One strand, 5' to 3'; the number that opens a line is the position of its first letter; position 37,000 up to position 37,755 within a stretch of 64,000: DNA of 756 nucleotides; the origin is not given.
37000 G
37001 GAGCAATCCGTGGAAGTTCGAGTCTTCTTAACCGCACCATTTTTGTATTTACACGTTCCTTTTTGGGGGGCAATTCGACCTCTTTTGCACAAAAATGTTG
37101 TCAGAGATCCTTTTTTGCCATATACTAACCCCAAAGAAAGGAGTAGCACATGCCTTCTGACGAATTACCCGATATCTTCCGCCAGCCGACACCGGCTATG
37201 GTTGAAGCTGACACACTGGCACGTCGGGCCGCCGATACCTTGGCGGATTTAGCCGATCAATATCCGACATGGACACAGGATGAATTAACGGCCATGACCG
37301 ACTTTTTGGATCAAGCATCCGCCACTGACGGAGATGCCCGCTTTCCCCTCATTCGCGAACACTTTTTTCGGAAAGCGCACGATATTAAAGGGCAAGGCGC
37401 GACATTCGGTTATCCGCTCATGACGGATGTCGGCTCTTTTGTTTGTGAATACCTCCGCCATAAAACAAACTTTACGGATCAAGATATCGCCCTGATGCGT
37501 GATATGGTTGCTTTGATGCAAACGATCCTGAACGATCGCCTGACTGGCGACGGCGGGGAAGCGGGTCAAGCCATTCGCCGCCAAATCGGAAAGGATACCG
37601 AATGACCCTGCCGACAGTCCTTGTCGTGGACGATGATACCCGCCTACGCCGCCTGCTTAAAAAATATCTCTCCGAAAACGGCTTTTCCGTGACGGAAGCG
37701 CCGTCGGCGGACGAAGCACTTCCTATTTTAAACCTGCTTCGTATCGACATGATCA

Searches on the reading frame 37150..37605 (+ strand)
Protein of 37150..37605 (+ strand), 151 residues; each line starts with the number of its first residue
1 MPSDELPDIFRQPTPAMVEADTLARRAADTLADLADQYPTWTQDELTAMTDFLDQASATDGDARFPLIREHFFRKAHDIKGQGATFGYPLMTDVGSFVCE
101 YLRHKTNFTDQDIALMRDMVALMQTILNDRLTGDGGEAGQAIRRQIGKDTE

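Call 62: search_protein_families(library=pfam, proteins=[window:37150-37605:+], max_evalue=0.01)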
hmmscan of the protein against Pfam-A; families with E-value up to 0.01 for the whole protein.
window:37150-37605:+ (151 aa): 1 family
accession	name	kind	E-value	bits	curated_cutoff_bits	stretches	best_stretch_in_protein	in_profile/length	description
PF01627.28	Hpt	-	0.001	19.7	24.6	1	64-123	24-81/84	Hpt domain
